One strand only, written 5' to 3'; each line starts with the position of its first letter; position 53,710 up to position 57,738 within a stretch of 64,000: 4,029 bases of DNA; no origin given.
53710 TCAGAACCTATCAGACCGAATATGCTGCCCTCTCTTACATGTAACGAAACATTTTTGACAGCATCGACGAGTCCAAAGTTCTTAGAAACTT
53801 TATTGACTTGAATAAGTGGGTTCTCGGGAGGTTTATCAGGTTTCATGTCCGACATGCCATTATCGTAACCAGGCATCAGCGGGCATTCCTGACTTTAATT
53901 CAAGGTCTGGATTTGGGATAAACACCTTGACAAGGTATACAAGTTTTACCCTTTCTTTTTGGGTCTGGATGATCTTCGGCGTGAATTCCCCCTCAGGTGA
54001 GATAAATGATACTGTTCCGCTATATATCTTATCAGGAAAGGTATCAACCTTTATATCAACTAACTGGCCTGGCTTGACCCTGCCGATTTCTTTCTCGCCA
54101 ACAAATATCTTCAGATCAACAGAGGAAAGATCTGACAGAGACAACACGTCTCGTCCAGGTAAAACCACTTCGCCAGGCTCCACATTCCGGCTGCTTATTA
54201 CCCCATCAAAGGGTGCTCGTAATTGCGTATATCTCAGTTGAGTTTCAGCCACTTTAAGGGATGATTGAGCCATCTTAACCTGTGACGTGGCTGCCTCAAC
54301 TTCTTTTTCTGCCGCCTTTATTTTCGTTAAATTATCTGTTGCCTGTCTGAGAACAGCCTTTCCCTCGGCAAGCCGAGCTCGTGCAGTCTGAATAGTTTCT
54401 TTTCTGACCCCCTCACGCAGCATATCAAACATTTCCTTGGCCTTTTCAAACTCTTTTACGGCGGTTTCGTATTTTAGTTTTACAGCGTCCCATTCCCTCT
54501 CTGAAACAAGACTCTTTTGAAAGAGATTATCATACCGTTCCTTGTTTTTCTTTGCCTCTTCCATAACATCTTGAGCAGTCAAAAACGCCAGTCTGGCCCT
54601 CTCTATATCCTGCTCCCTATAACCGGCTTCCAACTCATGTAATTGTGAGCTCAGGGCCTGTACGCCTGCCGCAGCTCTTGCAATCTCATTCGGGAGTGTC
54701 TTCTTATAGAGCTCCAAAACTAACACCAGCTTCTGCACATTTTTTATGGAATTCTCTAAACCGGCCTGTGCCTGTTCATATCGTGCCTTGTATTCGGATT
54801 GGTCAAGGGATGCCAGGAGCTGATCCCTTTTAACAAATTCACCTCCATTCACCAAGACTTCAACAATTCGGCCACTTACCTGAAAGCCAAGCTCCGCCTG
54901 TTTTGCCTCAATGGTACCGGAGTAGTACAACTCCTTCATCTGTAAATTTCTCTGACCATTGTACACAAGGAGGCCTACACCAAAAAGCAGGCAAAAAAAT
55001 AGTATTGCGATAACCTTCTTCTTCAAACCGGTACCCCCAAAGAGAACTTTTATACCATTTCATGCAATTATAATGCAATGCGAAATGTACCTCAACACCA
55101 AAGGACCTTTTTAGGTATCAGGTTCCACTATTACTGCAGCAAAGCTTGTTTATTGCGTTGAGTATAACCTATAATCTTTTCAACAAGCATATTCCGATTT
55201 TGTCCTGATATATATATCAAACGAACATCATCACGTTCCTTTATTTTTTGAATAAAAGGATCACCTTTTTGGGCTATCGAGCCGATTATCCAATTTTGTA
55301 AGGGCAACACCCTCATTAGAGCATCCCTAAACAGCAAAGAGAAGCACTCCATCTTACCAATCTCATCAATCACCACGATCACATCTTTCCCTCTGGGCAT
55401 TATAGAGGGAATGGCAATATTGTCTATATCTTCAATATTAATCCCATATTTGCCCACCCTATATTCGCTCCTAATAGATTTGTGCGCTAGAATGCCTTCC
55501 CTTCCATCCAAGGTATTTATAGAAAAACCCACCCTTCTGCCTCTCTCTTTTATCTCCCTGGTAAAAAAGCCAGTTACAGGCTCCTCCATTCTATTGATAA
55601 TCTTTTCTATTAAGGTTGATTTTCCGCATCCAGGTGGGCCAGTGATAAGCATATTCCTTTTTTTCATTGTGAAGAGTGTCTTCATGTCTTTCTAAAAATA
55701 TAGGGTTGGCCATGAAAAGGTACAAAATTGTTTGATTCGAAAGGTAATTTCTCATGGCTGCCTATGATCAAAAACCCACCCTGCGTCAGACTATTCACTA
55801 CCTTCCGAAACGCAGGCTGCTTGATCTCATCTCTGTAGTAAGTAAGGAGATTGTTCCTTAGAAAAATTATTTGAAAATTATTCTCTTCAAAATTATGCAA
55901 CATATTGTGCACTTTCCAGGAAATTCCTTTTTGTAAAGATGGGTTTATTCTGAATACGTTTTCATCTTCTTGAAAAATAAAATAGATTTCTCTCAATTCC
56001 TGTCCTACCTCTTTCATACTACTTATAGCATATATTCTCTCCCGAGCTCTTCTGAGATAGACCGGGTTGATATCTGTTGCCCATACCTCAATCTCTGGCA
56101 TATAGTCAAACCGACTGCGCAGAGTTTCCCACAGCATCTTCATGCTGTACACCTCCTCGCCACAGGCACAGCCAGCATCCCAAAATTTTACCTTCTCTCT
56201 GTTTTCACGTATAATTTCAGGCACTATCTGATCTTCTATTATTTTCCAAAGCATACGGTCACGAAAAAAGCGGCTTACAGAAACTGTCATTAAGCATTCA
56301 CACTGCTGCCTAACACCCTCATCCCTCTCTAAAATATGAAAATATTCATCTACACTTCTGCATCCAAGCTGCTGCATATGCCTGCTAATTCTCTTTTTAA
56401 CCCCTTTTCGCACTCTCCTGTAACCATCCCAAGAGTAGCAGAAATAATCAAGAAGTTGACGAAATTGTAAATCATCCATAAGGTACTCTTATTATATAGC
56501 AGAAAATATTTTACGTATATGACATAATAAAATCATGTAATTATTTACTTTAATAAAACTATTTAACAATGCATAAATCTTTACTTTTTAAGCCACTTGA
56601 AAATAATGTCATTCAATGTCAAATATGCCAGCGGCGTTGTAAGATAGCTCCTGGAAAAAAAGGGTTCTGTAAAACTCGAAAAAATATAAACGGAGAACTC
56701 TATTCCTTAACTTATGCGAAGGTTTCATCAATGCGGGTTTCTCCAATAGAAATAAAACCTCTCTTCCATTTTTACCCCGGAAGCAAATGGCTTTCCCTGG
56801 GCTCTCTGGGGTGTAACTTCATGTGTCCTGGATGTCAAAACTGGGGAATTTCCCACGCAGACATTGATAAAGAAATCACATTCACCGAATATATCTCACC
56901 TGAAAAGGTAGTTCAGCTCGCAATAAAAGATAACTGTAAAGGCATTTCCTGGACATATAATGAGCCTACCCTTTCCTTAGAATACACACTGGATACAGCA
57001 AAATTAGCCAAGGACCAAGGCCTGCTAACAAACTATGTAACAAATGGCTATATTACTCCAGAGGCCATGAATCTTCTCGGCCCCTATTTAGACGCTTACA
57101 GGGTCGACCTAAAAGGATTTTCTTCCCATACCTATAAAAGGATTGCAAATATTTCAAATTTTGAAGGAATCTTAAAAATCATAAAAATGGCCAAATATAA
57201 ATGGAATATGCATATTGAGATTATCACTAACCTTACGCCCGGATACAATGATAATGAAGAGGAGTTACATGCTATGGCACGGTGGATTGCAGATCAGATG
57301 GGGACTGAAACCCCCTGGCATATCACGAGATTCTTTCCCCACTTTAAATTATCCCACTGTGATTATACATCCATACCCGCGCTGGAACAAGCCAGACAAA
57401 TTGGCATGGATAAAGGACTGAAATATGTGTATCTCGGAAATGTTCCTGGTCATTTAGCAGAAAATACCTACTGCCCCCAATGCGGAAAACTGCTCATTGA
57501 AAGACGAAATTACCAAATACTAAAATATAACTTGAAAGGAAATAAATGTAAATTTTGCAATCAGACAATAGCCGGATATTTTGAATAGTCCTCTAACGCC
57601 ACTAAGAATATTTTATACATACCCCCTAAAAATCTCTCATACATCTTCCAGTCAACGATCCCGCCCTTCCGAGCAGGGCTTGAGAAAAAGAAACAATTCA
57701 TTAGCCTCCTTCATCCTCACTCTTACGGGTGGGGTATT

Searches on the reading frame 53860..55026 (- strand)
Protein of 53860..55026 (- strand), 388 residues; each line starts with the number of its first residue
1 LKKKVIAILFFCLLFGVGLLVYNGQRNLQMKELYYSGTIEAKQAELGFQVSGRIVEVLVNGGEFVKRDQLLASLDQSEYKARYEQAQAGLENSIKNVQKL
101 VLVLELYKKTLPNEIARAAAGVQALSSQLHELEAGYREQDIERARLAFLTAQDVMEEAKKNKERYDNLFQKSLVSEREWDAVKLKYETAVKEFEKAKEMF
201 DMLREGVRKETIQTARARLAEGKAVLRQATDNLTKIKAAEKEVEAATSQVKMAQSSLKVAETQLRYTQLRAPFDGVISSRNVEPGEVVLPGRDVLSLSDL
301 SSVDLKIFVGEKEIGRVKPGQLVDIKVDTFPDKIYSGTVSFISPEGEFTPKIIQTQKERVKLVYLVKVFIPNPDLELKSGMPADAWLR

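Call 56: search_protein_families(library=pfam, proteins=[window:53860-55026:-], max_evalue=0.00001)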
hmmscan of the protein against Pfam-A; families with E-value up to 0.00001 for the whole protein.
window:53860-55026:- (388 aa): 2 families
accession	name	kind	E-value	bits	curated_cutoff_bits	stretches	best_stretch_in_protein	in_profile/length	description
PF13437.12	HlyD_3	-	3.9e-21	76.2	22.2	1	269-351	2-79/106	HlyD family secretion protein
PF16576.10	HlyD_D23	-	1.1e-20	74.2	30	1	43-381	19-212/214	Barrel-sandwich domain of CusB or HlyD membrane-fusion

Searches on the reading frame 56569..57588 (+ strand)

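Call 56: search_protein_families(library=pfam, proteins=[window:56569-57588:+], max_evalue=0.00001)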
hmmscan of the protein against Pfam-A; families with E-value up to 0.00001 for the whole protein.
window:56569-57588:+ (339 aa): 1 family
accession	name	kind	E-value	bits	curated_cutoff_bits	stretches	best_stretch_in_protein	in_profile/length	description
PF04055.27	Radical_SAM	-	1e-17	65.2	29.5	1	81-239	6-165/166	Radical SAM superfamily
